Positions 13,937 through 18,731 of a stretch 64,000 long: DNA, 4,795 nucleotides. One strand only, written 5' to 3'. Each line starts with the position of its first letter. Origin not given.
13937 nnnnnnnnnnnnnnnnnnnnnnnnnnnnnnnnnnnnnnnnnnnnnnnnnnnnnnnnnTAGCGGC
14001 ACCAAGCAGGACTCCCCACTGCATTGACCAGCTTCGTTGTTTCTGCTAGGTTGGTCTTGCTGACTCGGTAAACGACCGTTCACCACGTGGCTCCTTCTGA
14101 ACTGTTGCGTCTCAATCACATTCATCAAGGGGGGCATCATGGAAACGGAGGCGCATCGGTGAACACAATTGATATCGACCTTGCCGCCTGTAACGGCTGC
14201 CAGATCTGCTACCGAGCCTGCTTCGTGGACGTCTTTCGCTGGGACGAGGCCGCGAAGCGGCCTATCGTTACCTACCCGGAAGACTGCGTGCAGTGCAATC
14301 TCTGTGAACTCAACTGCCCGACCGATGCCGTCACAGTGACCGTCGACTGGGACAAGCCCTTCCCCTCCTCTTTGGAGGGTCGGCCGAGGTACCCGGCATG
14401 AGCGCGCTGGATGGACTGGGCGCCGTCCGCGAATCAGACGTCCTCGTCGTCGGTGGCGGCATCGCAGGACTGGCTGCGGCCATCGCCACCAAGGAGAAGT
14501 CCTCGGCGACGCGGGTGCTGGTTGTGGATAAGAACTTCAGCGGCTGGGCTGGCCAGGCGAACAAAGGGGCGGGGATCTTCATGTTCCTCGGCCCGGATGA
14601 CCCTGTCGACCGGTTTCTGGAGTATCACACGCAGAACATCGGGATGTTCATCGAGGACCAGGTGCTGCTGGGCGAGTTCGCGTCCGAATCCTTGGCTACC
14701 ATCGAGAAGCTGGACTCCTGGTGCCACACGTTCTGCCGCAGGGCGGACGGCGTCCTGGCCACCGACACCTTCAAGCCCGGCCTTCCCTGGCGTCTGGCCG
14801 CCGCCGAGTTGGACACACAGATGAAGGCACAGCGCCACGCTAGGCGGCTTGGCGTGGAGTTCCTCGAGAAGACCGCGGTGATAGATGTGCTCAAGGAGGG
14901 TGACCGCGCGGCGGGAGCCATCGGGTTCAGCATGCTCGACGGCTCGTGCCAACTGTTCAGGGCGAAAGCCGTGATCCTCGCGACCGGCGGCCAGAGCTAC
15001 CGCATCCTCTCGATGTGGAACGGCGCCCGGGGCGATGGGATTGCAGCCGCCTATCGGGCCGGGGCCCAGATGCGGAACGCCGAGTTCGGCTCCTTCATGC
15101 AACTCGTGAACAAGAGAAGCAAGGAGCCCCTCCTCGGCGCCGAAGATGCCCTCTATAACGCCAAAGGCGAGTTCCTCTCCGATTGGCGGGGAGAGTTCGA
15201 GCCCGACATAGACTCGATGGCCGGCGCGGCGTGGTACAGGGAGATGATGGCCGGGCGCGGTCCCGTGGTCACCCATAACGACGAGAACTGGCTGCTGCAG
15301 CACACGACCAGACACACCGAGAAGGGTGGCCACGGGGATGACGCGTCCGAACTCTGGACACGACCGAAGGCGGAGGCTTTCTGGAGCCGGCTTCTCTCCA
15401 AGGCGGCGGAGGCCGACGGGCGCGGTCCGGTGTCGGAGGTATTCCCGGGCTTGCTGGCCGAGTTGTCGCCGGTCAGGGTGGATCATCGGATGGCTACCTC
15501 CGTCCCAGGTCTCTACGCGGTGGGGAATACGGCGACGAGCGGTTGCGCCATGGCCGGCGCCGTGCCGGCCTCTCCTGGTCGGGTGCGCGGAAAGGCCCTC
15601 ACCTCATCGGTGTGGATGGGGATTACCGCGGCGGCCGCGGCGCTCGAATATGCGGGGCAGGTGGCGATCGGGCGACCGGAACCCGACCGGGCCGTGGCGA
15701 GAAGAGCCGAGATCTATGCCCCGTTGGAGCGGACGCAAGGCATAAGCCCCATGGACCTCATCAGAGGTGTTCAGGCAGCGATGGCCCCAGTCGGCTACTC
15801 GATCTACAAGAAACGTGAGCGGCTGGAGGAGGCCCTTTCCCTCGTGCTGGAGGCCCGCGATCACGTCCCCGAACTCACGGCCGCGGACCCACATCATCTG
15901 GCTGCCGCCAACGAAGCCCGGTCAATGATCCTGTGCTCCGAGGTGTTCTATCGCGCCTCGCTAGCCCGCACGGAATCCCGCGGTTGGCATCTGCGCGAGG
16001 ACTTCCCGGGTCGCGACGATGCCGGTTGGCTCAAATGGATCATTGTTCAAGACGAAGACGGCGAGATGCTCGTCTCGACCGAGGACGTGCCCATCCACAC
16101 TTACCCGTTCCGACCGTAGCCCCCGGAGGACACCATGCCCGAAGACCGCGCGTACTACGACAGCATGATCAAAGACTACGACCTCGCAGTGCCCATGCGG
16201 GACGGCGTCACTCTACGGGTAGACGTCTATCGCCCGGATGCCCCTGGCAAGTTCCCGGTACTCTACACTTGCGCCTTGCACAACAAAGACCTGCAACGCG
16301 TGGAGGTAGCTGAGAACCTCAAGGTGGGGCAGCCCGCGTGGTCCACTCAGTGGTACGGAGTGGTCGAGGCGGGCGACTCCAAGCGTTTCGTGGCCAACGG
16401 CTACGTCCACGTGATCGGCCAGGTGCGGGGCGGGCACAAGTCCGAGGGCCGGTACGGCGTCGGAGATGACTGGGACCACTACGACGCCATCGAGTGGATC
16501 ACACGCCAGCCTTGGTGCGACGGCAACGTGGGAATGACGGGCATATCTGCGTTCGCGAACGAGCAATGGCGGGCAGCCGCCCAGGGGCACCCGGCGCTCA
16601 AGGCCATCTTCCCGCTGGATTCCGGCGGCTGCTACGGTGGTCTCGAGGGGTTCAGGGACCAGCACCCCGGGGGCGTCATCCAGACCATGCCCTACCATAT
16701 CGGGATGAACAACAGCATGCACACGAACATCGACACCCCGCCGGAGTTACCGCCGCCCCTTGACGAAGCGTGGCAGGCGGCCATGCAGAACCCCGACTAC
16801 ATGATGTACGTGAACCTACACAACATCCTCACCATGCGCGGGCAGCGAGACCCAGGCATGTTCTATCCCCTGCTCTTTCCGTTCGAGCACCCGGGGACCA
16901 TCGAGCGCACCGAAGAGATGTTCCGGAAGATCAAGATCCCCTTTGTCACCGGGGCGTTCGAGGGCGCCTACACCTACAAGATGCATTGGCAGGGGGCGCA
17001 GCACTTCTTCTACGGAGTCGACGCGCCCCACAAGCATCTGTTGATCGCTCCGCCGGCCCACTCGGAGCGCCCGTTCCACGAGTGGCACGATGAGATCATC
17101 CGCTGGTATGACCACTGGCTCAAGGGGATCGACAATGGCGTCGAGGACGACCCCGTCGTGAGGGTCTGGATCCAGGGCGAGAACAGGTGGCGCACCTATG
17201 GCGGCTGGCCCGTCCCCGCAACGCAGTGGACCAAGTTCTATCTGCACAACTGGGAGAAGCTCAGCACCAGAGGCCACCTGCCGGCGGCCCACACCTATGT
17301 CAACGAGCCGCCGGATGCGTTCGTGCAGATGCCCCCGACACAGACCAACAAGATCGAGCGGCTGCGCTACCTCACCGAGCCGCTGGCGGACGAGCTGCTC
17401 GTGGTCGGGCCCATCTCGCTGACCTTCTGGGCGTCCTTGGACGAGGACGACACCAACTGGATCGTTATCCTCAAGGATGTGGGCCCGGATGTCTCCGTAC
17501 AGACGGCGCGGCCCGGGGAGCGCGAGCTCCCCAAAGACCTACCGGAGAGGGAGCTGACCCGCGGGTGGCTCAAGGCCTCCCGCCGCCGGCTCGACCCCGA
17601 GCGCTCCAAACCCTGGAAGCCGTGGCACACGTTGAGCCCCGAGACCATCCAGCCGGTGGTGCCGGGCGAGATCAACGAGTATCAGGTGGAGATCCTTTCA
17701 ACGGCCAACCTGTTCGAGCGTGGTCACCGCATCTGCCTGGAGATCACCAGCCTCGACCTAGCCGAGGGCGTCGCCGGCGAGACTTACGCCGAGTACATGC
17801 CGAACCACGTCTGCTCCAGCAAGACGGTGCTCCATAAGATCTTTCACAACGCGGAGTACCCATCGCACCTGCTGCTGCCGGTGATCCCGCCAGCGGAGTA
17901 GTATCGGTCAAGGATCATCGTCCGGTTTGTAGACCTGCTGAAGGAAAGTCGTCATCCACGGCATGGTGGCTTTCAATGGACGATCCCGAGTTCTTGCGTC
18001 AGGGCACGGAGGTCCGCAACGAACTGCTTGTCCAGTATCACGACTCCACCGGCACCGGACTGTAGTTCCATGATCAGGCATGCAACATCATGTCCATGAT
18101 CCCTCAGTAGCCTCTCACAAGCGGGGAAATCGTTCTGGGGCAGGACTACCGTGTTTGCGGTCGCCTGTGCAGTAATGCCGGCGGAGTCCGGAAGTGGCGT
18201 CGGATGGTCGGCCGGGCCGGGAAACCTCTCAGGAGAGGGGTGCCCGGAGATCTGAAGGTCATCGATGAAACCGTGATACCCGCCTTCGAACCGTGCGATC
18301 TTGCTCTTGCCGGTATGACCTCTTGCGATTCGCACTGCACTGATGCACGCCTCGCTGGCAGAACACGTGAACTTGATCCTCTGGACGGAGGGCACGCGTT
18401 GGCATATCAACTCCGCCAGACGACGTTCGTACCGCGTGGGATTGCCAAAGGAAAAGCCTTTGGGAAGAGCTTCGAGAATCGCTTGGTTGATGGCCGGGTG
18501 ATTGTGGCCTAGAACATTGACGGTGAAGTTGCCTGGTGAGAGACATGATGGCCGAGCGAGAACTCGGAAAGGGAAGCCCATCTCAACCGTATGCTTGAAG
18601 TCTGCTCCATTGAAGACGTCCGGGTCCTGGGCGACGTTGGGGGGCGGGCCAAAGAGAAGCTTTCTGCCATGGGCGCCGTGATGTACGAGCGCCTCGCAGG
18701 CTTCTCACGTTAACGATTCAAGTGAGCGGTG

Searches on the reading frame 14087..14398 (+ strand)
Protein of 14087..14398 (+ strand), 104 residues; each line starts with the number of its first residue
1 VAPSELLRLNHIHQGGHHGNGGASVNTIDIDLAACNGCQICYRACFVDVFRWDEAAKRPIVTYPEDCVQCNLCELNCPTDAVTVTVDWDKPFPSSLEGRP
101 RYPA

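Call 11: search_protein_families(library=pfam, proteins=[window:14087-14398:+], max_evalue=0.001)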
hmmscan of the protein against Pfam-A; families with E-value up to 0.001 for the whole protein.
window:14087-14398:+ (104 aa): 9 families
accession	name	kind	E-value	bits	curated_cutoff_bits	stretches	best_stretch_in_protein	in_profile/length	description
PF00037.32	Fer4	-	1.6e-08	34.4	21.1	1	61-83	2-24/24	4Fe-4S binding domain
PF12838.12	Fer4_7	-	3.9e-08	34.1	27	1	35-81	2-52/52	4Fe-4S dicluster domain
PF13187.11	Fer4_9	-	5.8e-07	29.9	27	1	34-81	1-51/52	4Fe-4S dicluster domain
PF14697.11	Fer4_21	-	6.3e-07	29.9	35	1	30-83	3-58/59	4Fe-4S dicluster domain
PF12797.12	Fer4_2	-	1.5e-05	25.1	24.5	0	60-79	3-22/22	4Fe-4S binding domain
PF12837.12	Fer4_6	-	1.5e-05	25.1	25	0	64-81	6-23/24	4Fe-4S binding domain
PF13484.11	Fer4_16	-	2.5e-05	25.4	30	0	67-89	2-25/66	4Fe-4S double cluster binding domain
PF13237.11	Fer4_10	-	7.7e-05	23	25.5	0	29-78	3-53/53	4Fe-4S dicluster domain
PF12800.12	Fer4_4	-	0.00052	20.6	24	0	64-79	1-16/17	4Fe-4S binding domain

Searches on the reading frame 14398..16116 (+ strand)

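Call 11: search_protein_families(library=pfam, proteins=[window:14398-16116:+], max_evalue=0.001)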
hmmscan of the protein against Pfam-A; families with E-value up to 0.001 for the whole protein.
window:14398-16116:+ (573 aa): 8 families
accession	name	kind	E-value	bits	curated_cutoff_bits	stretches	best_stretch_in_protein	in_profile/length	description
PF00890.30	FAD_binding_2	-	1.6e-22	80.8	20.4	1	14-231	1-250/414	FAD binding domain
PF02910.25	Succ_DH_flav_C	-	2e-17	63.8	20.8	1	468-570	13-122/130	Fumarate reductase flavoprotein C-term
PF01266.30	DAO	-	6.2e-14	52.7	27.9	1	14-120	1-90/353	FAD dependent oxidoreductase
PF07992.20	Pyr_redox_2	-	8.4e-10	39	26.1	0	14-49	2-37/291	Pyridine nucleotide-disulphide oxidoreductase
PF12831.13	FAD_oxidored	-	9.1e-08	32.2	27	1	14-197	1-145/416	FAD dependent oxidoreductase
PF03486.20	HI0933_like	-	1.1e-06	28.7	50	0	14-46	2-32/244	HI0933-like protein Rossmann domain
PF13450.12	NAD_binding_8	-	0.00013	22.6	21.9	1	17-51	1-35/68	NAD(P)-binding Rossmann-like domain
PF01946.23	Thi4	-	0.00066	19.4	26.2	0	9-74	14-77/235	Thi4 family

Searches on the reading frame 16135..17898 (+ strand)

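Call 11: search_protein_families(library=pfam, proteins=[window:16135-17898:+], max_evalue=0.001)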
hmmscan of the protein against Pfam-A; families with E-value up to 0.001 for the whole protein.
window:16135-17898:+ (588 aa): 2 families
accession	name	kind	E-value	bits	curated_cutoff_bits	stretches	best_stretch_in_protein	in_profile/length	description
PF08530.16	PepX_C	-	1.3e-32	114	22.5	1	334-545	1-184/217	X-Pro dipeptidyl-peptidase C-terminal non-catalytic domain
PF02129.25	Peptidase_S15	-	8.5e-30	104.8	23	1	23-163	1-128/262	X-Pro dipeptidyl-peptidase (S15 family)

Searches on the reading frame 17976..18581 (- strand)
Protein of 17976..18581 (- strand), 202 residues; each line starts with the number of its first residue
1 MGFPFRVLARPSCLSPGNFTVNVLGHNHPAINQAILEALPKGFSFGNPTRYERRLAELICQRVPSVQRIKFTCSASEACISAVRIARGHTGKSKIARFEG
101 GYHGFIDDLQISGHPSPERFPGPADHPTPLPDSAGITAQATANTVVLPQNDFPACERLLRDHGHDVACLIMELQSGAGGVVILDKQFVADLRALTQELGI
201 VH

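Call 47: search_protein_families(library=pfam, proteins=[window:17976-18581:-], max_evalue=0.00001)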
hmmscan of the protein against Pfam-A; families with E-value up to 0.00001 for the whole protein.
window:17976-18581:- (202 aa): 1 family
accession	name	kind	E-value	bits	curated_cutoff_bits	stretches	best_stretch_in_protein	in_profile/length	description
PF00202.27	Aminotran_3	-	4.7e-17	62.2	30.5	1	19-200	36-225/403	Aminotransferase class-III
